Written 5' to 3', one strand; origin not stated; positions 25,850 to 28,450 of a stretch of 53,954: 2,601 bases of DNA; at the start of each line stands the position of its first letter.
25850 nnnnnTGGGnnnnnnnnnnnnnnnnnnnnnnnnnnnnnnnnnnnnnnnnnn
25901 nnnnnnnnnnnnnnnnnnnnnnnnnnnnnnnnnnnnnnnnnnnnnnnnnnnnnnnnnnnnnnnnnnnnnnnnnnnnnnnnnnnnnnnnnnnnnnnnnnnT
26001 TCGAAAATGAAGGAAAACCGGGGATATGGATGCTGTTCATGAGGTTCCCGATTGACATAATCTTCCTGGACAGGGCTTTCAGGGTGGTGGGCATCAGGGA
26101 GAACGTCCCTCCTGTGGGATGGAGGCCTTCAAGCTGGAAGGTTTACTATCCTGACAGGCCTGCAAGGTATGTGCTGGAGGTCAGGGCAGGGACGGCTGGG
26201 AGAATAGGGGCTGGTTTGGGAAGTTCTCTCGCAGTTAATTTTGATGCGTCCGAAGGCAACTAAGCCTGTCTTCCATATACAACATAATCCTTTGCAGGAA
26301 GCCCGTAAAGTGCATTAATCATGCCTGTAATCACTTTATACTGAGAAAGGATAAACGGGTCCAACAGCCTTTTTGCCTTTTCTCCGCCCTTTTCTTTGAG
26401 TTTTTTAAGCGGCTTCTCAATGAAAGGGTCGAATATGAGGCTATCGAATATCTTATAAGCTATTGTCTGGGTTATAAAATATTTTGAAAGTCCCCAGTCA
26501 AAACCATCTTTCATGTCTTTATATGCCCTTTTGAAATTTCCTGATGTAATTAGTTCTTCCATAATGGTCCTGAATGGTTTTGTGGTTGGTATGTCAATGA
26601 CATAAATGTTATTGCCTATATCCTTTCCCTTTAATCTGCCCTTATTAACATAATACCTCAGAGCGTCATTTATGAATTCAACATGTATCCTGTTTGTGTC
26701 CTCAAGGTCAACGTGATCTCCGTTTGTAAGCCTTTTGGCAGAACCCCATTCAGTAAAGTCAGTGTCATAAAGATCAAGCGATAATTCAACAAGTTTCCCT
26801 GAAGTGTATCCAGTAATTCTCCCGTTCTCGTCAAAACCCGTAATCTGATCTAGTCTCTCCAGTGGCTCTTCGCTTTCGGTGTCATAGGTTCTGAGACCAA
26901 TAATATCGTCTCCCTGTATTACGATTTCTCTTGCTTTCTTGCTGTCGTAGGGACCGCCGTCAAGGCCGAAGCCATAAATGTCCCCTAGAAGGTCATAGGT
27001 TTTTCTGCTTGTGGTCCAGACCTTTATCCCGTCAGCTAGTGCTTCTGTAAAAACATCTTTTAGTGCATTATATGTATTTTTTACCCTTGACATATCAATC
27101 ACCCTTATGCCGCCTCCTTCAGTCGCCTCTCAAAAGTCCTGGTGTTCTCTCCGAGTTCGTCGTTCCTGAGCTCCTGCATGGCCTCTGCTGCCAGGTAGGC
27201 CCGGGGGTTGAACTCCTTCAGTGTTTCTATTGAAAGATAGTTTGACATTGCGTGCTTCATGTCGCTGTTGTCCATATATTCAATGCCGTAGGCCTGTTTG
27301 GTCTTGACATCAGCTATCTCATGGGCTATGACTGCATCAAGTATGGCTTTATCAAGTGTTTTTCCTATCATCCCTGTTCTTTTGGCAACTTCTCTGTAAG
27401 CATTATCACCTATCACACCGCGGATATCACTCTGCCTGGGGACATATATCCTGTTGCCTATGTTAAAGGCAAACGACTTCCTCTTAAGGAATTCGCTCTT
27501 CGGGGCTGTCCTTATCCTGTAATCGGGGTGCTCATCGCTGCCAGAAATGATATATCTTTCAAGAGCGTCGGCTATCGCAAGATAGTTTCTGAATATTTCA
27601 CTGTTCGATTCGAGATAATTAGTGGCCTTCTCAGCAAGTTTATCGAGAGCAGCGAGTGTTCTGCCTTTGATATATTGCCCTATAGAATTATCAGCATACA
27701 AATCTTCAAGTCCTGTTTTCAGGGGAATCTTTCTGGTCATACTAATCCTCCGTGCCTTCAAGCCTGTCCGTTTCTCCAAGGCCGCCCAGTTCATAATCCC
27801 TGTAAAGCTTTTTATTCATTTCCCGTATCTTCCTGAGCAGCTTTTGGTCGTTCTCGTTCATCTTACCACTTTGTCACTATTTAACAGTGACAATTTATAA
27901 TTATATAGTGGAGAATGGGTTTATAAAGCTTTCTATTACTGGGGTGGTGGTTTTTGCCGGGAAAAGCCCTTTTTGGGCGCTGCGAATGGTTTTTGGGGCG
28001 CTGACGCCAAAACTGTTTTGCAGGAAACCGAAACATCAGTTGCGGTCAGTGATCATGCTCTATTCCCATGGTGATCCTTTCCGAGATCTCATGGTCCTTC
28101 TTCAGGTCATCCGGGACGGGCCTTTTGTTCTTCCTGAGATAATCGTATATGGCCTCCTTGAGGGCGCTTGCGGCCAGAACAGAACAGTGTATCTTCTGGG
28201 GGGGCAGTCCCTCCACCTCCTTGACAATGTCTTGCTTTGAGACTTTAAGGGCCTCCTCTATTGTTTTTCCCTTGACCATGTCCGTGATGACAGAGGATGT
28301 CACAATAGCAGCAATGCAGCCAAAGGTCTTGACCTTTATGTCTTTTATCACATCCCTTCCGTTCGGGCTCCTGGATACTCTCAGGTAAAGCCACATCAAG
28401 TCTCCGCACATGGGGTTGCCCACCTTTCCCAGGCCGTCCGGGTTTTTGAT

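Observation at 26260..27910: An AT-rich orphan three-gene operon sits behind a TATA box and a perfect operator-like palindrome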

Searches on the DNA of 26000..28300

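Call 88: search_rna_families(source=window, start=26000, end=28300, threshold=evalue, max_evalue=1)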
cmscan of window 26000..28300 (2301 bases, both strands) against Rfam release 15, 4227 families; matches with E-value up to 1: 0.
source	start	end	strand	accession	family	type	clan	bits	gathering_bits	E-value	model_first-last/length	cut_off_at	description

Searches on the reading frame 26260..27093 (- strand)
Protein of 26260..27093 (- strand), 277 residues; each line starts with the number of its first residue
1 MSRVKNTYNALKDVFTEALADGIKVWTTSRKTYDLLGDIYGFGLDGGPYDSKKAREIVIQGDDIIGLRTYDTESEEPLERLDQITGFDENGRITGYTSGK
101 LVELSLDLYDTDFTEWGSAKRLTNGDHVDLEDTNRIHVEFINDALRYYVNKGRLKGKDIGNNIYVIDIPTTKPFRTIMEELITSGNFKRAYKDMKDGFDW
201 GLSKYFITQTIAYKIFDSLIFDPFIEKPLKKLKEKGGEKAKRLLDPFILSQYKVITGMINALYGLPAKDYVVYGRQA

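Call 36: find_homologous_proteins(query=A4, max_evalue=0.01)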
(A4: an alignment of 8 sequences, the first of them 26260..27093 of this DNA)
Query A4 (8 sequences) (277 aa, profile of the alignment): 3 proteins with E <= 0.01 among 8000 candidates.
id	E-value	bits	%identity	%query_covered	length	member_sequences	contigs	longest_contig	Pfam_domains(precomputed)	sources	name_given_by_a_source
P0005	1.3e-73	267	62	98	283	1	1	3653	-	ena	-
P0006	5.4e-73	265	36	4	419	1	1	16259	-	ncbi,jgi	-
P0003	5.6e-68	248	100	100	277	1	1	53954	-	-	-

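Call 64: search_solved_structures(query=A6, max_evalue=10)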
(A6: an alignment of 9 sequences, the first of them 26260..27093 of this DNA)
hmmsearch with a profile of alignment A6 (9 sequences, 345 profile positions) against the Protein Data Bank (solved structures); distinct sequences matched with E-value up to 10: 1.
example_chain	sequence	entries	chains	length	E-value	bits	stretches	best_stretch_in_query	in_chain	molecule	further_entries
1f02_T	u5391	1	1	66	0.88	12.1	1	15-69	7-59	TRANSLOCATED INTIMIN RECEPTOR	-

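Call 71: predict_structure(alignment_id=A6)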
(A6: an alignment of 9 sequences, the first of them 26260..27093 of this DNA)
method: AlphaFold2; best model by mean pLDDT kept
length: 277 residues; sequences in the alignment: 9
mean_pLDDT: 55.2   pTM: 0.54
mean pLDDT of the five models: 55.2, 53.2, 44.1, 43.5, 43.0
residues with pLDDT >= 90: 0; 70-90: 23; 50-70: 171; < 50: 83
segments of 3 or more residues with pLDDT < 50: 1-19, 75-82, 126-133, 221-226, 239-246, 262-266, 268-277
pLDDT, mean of each block of 10 residues (from residue 1): 37 46 50 54 55 63 65 44 52 53 57 55 47 55 71 60 64 64 73 67 68 57 49 53 48 54 47 29
secondary structure, 60 per line:
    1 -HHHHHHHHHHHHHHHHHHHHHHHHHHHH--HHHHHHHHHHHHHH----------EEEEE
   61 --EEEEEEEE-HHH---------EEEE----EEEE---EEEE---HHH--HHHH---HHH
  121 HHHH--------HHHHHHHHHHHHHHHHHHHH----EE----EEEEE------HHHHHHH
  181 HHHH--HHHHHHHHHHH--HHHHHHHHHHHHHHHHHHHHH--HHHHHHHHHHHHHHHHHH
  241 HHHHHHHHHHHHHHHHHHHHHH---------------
elements in order: H2-29 H32-45 E56-60 E63-70 E84-87 E92-95 E99-102 H111-114 H118-124 H133-152 E163-167 H174-184 H187-197 H200-220 H223-262

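Call 103: search_protein_families(library=pfam, alignment_id=A6, max_evalue=0.05)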
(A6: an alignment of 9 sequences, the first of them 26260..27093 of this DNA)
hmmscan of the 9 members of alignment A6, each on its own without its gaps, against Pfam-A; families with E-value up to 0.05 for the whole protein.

A. member 1, window:26260-27093:- (277 aa): 0 families

B. families by the number of members that match (of 9 scanned): 0 families

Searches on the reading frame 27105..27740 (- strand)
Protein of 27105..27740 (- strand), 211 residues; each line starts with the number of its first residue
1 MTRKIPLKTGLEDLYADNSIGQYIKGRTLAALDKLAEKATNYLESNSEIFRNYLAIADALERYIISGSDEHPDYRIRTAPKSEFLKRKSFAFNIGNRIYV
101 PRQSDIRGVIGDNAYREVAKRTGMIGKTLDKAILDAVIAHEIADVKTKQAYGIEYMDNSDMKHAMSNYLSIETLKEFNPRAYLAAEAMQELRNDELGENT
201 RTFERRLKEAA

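Call 7: search_protein_families(library=pfam, proteins=[P0001], max_evalue=1)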
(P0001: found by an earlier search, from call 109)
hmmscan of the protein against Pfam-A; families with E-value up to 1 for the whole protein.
P0001 (39 aa): 0 families

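Call 8: search_protein_families(library=ncbifam, proteins=[P0001], max_evalue=1)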
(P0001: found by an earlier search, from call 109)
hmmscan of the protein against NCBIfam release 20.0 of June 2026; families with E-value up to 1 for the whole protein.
P0001 (39 aa): 0 families

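Call 9: search_protein_families(library=padloc, proteins=[P0001], max_evalue=1)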
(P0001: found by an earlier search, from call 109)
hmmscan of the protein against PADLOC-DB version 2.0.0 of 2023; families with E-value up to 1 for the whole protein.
P0001 (39 aa): 0 families

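Call 10: search_protein_families(library=phrogs, proteins=[P0001], max_evalue=1)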
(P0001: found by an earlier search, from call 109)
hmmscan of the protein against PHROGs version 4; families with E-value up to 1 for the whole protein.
P0001 (39 aa): 0 families

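Call 45: search_protein_representatives(alignment_id=A3)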
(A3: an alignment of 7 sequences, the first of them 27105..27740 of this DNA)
Query: 7 sequences, 260 profile positions. Proteins with E-value up to 0.001 (for the whole library): 37; up to 1e-10: 21; up to 1e-30: 9. The best 37 are listed.
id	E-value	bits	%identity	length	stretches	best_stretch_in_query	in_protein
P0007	1.2e-84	300.8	-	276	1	4-260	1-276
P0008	4.4e-76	272.7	-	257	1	7-253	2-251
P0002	7.3e-59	216.2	-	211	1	6-259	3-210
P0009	2.9e-57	211.0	-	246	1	39-258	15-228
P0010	2.7e-38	148.8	-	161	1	99-259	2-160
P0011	2.1e-35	139.3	-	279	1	64-253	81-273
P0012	6.8e-33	131.1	-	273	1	7-256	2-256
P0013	9.7e-31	124.1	-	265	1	19-254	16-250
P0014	1.0e-30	124.0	-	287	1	20-253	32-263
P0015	6.7e-27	111.5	-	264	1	49-256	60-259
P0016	2.4e-25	106.4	-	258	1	36-252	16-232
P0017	1.2e-24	104.1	-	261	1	46-251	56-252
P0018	1.4e-24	103.9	-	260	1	79-259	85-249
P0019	8.9e-21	91.4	-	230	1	68-249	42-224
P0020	2.4e-15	73.6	-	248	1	125-250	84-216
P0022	4.1e-15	72.8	-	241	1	94-250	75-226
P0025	8.4e-12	62.0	-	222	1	84-258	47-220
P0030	3.0e-09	53.6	-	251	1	143-256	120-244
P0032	1.0e-08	51.9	-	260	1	118-254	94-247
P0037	5.3e-07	46.2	-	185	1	92-245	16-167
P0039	1.9e-06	44.5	-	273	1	56-245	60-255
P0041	1.9e-05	41.2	-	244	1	93-249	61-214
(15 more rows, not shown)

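Call 49: find_encoding_contigs(protein=P0022, flank=8000, max_places=3)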
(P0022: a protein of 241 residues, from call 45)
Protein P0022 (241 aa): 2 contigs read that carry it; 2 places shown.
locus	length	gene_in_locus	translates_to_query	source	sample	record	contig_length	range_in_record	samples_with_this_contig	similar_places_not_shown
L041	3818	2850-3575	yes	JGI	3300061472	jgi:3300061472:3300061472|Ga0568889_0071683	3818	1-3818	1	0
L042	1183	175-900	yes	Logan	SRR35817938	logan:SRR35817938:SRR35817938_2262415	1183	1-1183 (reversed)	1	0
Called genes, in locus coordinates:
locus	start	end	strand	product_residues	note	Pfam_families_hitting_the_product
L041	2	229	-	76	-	?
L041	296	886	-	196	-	-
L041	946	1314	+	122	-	-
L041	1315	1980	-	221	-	-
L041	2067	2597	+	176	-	PF01569:PAP2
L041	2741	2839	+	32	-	-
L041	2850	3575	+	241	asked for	-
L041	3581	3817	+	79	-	?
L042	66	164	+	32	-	-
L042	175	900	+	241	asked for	-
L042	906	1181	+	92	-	?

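Call 50: find_encoding_contigs(protein=P0041, flank=8000, max_places=3)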
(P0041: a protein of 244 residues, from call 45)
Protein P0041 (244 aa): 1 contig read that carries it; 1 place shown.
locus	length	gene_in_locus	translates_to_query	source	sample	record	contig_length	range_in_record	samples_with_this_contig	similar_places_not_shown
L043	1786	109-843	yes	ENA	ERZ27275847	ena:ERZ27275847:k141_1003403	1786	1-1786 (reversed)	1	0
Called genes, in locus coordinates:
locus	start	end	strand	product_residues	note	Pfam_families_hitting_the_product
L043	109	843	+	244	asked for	-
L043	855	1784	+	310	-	?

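Call 54: find_encoding_contigs(protein=P0017, flank=8000, max_places=2)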
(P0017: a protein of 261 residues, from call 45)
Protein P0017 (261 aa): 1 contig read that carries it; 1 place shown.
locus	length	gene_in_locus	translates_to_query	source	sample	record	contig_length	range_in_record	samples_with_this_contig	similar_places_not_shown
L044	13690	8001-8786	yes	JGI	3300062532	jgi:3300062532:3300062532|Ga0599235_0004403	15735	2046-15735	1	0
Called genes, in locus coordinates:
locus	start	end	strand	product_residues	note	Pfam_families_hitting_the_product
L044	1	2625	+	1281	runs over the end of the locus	PF22811:Zn_ribbon_NrdR, PF03477:ATP-cone, PF13597:NRDD, PF14890:Intein_splicing (faint), PF13597:NRDD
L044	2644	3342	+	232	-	PF13353:Fer4_12, PF04055:Radical_SAM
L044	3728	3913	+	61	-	PF14697:Fer4_21 (weak), PF12797:Fer4_2, PF12837:Fer4_6, PF13237:Fer4_10, PF00037:Fer4, PF13370:Fer4_13 (weak), PF12838:Fer4_7, PF13187:Fer4_9, +10 more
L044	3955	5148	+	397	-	PF00266:Aminotran_5, PF01053:Cys_Met_Meta_PP (weak), PF01212:Beta_elim_lyase, PF01041:DegT_DnrJ_EryC1 (weak)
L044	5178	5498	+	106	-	PF08984:DUF1858, PF04405:ScdA_N (weak)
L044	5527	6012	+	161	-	PF01592:NifU_N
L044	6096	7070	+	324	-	-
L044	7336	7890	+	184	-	-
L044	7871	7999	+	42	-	-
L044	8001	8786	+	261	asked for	-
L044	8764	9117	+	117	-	-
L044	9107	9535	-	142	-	PF02643:DUF192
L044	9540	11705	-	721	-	PF00270:DEAD, PF04851:ResIII, PF00271:Helicase_C, PF21280:Helicase_dom4_arc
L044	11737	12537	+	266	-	PF04015:DUF362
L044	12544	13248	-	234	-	PF01769:MgtE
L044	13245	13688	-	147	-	?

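Call 55: find_encoding_contigs(protein=P0025, flank=8000, max_places=2)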
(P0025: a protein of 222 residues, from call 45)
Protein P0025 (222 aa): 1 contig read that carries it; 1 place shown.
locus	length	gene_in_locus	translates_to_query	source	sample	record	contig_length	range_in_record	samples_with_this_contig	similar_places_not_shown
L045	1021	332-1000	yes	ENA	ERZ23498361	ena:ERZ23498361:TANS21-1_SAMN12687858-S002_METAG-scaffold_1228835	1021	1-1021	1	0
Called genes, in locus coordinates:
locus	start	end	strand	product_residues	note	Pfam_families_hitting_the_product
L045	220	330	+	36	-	-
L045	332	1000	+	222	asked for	-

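Call 56: find_encoding_contigs(protein=P0037, flank=8000, max_places=2)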
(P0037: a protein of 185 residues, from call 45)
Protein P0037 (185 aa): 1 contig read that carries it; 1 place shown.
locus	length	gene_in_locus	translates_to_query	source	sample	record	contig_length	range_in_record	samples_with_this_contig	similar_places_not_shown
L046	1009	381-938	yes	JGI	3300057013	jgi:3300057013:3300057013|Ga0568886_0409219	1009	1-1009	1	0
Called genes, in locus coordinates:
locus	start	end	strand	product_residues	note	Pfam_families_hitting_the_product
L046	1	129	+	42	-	?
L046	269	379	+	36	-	-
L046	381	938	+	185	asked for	-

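Call 80: search_protein_families(library=pfam, proteins=[L044:7336-7887:+, L044:6096-7067:+, L044:8764-9114:+], max_evalue=0.1)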
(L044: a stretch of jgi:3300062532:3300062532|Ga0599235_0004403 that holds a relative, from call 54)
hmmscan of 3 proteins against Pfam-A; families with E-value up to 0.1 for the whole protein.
L044:7336-7887:+ (184 aa): 0 families

L044:6096-7067:+ (324 aa): 5 families
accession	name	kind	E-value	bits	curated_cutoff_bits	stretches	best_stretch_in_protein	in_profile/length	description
PF12697.13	Abhydrolase_6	-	0.0019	19.4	26.3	1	176-232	59-94/217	Alpha/beta hydrolase family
PF01738.24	DLH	-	0.002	18.2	21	1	122-278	35-160/217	Dienelactone hydrolase family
PF00326.27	Peptidase_S9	-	0.002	18.1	22.6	1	176-313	47-194/213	Prolyl oligopeptidase family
PF00561.26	Abhydrolase_1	-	0.0042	17.2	25.8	1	188-226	67-104/245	alpha/beta hydrolase fold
PF07819.20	PGAP1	-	0.014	15.6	24.3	1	186-218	87-119/233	PGAP1-like alpha/beta domain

L044:8764-9114:+ (117 aa): 0 families

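Call 96: find_encoding_contigs(protein=P0039, flank=8000, max_places=2)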
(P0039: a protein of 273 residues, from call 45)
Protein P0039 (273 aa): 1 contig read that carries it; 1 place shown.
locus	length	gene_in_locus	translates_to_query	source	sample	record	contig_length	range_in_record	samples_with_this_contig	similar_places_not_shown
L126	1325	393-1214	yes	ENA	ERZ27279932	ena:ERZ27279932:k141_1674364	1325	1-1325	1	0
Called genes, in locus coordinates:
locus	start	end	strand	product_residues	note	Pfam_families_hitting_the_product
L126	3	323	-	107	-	?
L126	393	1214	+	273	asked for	-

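Call 97: find_encoding_contigs(protein=P0030, flank=8000, max_places=2)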
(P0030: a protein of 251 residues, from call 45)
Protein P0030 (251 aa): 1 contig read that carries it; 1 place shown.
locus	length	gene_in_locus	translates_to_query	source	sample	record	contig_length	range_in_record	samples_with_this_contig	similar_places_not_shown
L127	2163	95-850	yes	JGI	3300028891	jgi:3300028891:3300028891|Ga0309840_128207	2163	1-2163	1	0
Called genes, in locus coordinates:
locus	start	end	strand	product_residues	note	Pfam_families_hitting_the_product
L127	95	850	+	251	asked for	-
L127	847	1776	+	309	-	-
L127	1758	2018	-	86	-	PF00368:HMG-CoA_red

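Call 98: find_encoding_contigs(protein=P0032, flank=8000, max_places=2)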
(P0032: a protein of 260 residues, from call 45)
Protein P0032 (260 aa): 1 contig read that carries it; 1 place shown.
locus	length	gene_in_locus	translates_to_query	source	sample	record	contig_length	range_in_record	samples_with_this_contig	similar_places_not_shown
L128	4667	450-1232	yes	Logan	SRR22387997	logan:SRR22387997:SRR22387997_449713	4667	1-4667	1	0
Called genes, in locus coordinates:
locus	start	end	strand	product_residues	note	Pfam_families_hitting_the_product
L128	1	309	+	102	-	?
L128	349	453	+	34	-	-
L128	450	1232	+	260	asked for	-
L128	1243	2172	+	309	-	-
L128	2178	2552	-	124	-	PF02643:DUF192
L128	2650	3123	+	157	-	-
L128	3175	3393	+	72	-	-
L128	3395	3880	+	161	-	-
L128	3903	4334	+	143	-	-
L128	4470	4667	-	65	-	?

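Call 109: list_cluster_members(proteins=[P0001, L045:220-327:+, L046:269-376:+, L001:237-344:+, P0002, P0003])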
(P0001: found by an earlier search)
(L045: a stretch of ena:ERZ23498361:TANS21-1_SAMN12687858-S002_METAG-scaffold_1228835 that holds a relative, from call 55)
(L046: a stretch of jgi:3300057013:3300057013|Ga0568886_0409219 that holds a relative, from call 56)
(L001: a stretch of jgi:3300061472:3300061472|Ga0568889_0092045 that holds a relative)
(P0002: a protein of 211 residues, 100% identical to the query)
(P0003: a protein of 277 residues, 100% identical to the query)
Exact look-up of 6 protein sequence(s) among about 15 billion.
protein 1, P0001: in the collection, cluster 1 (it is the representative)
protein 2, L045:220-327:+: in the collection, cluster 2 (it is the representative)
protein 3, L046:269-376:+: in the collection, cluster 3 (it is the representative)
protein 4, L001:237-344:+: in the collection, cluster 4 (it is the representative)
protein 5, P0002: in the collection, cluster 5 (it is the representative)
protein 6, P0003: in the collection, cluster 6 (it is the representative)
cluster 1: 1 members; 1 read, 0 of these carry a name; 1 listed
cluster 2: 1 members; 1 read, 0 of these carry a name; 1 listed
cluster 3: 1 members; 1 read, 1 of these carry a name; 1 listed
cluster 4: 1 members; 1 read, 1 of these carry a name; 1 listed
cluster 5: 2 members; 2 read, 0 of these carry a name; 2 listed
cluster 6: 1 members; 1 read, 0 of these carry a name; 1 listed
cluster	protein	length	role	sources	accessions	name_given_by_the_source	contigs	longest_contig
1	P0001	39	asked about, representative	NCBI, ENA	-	-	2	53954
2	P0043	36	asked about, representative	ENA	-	-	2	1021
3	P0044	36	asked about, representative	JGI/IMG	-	hypothetical protein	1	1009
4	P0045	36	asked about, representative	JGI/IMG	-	hypothetical protein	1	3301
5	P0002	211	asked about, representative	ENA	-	-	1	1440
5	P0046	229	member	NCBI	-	-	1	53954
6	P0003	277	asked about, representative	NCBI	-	-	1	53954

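Call 111: search_protein_families(library=pfam, proteins=[L128:2650-3120:+, L127:847-1773:+], max_evalue=0.01)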
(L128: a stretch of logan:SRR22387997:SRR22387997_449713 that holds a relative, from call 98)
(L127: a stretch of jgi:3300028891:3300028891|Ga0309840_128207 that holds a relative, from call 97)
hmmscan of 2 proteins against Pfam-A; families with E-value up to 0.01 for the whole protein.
L128:2650-3120:+ (157 aa): 0 families

L127:847-1773:+ (309 aa): 0 families
